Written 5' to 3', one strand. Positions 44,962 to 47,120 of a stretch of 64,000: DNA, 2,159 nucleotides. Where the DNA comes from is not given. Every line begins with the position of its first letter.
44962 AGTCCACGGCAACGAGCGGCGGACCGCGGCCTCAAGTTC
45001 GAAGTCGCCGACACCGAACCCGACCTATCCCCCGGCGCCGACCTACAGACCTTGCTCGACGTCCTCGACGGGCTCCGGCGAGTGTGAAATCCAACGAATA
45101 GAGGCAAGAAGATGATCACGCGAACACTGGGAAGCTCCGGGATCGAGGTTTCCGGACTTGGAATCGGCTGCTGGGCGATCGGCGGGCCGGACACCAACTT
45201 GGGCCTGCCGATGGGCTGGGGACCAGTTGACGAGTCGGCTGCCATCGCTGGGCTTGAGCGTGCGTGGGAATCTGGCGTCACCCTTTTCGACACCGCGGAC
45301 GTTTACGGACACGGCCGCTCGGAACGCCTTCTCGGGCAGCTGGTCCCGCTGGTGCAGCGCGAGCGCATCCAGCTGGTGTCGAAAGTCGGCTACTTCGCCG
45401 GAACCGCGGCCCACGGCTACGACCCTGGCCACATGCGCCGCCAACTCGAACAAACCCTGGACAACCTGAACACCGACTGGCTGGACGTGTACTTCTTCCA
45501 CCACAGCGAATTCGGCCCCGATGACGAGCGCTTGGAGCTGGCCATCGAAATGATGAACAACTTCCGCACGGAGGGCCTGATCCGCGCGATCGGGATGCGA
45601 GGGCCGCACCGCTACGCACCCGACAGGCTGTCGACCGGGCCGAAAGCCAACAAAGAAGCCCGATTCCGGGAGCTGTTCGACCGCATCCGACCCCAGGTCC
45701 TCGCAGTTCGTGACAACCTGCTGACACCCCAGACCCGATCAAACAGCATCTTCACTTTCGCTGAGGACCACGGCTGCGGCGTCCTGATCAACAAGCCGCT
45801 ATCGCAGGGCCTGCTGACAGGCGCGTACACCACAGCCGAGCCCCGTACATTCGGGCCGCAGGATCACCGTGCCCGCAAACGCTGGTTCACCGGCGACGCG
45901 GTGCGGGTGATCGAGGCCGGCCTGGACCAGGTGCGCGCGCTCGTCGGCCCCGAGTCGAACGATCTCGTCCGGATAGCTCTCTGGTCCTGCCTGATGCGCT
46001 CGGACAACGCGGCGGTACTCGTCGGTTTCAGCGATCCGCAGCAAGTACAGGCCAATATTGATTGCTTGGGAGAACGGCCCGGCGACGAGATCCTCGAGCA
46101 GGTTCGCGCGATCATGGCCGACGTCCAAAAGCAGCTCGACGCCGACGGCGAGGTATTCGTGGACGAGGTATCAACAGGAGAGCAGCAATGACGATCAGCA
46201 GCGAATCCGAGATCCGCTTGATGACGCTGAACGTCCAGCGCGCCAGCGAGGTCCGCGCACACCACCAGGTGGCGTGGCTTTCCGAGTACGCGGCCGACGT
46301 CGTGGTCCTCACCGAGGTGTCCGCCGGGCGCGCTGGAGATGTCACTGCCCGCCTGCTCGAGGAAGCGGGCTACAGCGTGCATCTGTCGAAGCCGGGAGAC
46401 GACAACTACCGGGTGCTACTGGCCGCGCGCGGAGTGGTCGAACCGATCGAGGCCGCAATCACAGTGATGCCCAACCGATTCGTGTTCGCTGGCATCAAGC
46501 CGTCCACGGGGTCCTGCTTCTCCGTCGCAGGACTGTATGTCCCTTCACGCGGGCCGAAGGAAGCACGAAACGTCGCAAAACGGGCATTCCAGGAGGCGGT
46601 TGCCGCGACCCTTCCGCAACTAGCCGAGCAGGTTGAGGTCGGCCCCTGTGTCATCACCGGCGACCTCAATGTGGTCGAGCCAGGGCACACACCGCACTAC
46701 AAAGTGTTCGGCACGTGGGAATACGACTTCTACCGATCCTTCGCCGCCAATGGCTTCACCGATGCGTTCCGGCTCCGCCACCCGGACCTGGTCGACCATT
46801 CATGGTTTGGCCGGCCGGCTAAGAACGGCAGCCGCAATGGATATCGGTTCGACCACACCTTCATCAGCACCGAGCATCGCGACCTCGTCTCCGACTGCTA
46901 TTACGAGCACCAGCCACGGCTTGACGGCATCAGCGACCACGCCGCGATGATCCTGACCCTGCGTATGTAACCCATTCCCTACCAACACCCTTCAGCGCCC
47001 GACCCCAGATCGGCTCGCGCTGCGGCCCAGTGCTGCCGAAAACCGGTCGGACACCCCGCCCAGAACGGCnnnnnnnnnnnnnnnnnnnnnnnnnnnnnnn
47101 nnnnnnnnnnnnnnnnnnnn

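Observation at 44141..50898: Uncharacterised operon: two degenerate resolvase-like proteins + aldo-keto reductase + EEP phosphodiesterase + B12-dependent radical SAM enzyme, with convergent minimal nucleotidyltransferase, NUDIX and GNAT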

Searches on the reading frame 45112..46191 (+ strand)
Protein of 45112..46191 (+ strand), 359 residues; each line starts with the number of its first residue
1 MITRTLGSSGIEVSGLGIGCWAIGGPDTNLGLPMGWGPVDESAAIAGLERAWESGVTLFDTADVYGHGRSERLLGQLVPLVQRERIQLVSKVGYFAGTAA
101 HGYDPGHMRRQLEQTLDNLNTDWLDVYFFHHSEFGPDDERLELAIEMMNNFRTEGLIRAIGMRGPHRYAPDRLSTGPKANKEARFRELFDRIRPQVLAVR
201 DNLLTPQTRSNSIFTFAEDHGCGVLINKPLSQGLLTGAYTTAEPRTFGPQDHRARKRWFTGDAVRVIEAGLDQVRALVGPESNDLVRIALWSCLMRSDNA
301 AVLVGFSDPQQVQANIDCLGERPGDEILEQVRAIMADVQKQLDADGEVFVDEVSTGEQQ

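Call 3: search_protein_families(library=pfam, proteins=[window:45112-46191:+], max_evalue=0.01)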
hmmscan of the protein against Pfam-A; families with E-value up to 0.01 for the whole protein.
window:45112-46191:+ (359 aa): 1 family
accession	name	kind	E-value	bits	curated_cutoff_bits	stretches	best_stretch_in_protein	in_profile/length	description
PF00248.27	Aldo_ket_red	-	2.8e-33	115.7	24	1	16-319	2-274/291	Aldo/keto reductase family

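Call 6: search_protein_families(library=ncbifam, proteins=[window:45112-46191:+], max_evalue=0.01)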
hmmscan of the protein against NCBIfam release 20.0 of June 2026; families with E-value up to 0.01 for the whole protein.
window:45112-46191:+ (359 aa): 7 families
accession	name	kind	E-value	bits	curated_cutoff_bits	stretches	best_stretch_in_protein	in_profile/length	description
NF049922.1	MethglyxlRedYdjG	equivalog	2.7e-31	108.8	550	2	4-162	4-168/326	NADH-dependent methylglyoxal reductase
NF007695.0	PRK10376.1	subfamily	1e-14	54.3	280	1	10-162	14-164/290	oxidoreductase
TIGR01293.1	Kv_beta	subfamily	3.4e-13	49.3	365.4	1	1-133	1-125/319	voltage-dependent potassium channel subunit beta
NF007388.0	PRK09912.1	subfamily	1.9e-10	40.2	448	1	30-335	30-332/346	L-glyceraldehyde 3-phosphate reductase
NF007912.0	PRK10625.1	equivalog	3e-05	23.5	415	1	9-131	9-133/346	NADP(H)-dependent aldo-keto reductase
NF008598.0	PRK11565.1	equivalog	6.2e-05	22.2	425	1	38-162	24-137/275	2,5-didehydrogluconate reductase DkgA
NF008377.0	PRK11172.1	equivalog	0.0011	18.3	327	1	40-162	14-128/267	2,5-didehydrogluconate reductase DkgB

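Call 7: search_protein_families(library=padloc, proteins=[window:45112-46191:+], max_evalue=0.01)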
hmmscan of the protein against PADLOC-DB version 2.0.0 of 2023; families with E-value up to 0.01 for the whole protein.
window:45112-46191:+ (359 aa): 0 families

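Call 84: search_solved_structures(query=window:45112-46188:+, max_evalue=1e-10)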
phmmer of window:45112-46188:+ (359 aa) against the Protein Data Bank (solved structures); distinct sequences matched with E-value up to 1e-10: 33.
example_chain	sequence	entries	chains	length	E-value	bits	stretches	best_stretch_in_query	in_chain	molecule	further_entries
1pyf_A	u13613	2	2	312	1.5e-21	80.1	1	5-315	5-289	IolS protein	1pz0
1pz1_A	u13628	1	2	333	2.4e-19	72.8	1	5-322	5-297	General stress protein 69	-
4xk2_A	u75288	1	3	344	1.6e-18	70.1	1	4-326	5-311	Aldo/keto reductase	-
6ovq_A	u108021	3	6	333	4.6e-18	68.6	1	38-337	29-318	Putative Side chain reductase | MtmW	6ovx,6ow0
3uyi_A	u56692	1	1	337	4.7e-18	68.6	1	5-175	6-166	Perakine reductase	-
9w6y_A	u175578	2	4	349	5.2e-18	68.4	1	4-338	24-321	L-galactose dehydrogenase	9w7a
3v0u_A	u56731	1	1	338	7.1e-18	68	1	5-172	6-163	Perakine reductase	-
3v0s_A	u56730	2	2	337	7.1e-18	68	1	5-171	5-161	Perakine reductase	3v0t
8scc_A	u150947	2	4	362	2.3e-17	66.3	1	4-316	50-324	L-galactose dehydrogenase | L-galactose dehydrogenase isoform X1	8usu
7ezi_A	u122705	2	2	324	2.3e-16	63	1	3-164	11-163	L-galactose dehydrogenase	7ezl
8hw0_A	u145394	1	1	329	1.1e-15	60.8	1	4-333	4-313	NADPH-dependent aldo/keto reductase AKR6D1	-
4exa_A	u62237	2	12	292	1.9e-15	60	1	3-165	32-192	Putative uncharacterized protein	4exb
3eb3_A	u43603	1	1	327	2.4e-15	59.6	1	4-323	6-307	Voltage-gated potassium channel subunit beta-2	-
1ynp_A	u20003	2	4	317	3.7e-15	59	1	3-318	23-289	oxidoreductase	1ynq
3eb4_A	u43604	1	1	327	8.7e-15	57.8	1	4-323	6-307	Voltage-gated potassium channel subunit beta-2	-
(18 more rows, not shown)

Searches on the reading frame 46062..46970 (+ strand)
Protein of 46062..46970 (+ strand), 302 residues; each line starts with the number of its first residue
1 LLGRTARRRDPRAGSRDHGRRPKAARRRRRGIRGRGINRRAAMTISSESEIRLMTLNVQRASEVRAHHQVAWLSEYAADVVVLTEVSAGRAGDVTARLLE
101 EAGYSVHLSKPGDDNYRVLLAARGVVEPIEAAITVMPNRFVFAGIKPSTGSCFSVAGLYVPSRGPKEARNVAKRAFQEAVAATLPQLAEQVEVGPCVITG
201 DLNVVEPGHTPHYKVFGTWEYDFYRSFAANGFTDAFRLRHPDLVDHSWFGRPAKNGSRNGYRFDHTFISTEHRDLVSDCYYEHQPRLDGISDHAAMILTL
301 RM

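Call 3: search_protein_families(library=pfam, proteins=[window:46062-46970:+], max_evalue=0.01)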
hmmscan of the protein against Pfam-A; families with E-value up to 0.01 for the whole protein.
window:46062-46970:+ (302 aa): 1 family
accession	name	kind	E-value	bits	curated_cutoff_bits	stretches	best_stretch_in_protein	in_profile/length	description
PF03372.29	Exo_endo_phos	-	1e-07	32.4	24.5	1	54-293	1-225/225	Endonuclease/Exonuclease/phosphatase family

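Call 6: search_protein_families(library=ncbifam, proteins=[window:46062-46970:+], max_evalue=0.01)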
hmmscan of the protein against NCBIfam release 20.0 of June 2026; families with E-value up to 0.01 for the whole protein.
window:46062-46970:+ (302 aa): 3 families
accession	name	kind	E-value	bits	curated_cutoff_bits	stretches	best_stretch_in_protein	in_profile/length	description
TIGR00633.1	xth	equivalog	6.6e-18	65.2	99.05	1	52-300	2-254/255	exodeoxyribonuclease III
TIGR00195.1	exoDNase_III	equivalog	2e-17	63.6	182.55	1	54-299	4-253/254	exodeoxyribonuclease III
NF008733.0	PRK11756.1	equivalog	8.1e-08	31.8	280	1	220-300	184-267/269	exodeoxyribonuclease III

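Call 7: search_protein_families(library=padloc, proteins=[window:46062-46970:+], max_evalue=0.01)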
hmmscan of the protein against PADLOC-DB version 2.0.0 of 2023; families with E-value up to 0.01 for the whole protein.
window:46062-46970:+ (302 aa): 0 families

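Call 47: search_solved_structures(query=A4, max_evalue=0.01, show_alignments=1)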
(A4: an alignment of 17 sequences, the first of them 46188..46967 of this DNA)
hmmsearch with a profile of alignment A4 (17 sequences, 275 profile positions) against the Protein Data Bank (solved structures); distinct sequences matched with E-value up to 0.01: 66 (the best 60 are shown).
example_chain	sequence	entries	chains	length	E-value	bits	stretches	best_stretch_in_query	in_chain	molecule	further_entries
5cfe_A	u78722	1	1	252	2.2e-19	72.8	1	26-253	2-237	Exodeoxyribonuclease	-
3g91_A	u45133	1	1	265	1.1e-18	70.6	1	25-250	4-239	Exodeoxyribonuclease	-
3w2x_A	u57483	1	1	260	1.1e-18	70.5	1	23-249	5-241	Exodeoxyribonuclease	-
3fzi_A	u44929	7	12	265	2.1e-18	69.7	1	25-250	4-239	Exodeoxyribonuclease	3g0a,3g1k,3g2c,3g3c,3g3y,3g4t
6fk4_A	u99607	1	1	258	1.7e-17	66.6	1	25-268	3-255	Exodeoxyribonuclease III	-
5j8n_A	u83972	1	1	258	1.8e-17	66.6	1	25-249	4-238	Exodeoxyribonuclease III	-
3g00_A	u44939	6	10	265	2.5e-17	66.1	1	25-250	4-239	Exodeoxyribonuclease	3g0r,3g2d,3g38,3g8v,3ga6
2jc4_A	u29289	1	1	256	2.9e-17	65.9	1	26-268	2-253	EXODEOXYRIBONUCLEASE III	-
3w2y_A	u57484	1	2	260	3.9e-17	65.5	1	23-249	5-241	Exodeoxyribonuclease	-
6fk5_A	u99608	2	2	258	2.1e-16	63.1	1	25-268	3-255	NExo D146N | Exodeoxyribonuclease III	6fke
5ewt_A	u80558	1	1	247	1.7e-15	60.1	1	26-268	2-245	Exodeoxyribonuclease III Xth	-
6lpm_A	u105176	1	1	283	2.5e-15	59.5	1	20-272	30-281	Exodeoxyribonuclease III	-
8sp5_A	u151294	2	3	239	1.5e-14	57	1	20-271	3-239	LINE-1 retrotransposon endonuclease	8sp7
7cd6_A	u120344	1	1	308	4.2e-14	55.5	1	14-269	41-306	DNA-(apurinic or apyrimidinic site) endonuclease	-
1vyb_A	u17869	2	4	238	5e-14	55.3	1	21-269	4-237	ORF2 CONTAINS A REVERSE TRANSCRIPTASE DOMAIN | LINE-1 retrotransposable element ORF2 protein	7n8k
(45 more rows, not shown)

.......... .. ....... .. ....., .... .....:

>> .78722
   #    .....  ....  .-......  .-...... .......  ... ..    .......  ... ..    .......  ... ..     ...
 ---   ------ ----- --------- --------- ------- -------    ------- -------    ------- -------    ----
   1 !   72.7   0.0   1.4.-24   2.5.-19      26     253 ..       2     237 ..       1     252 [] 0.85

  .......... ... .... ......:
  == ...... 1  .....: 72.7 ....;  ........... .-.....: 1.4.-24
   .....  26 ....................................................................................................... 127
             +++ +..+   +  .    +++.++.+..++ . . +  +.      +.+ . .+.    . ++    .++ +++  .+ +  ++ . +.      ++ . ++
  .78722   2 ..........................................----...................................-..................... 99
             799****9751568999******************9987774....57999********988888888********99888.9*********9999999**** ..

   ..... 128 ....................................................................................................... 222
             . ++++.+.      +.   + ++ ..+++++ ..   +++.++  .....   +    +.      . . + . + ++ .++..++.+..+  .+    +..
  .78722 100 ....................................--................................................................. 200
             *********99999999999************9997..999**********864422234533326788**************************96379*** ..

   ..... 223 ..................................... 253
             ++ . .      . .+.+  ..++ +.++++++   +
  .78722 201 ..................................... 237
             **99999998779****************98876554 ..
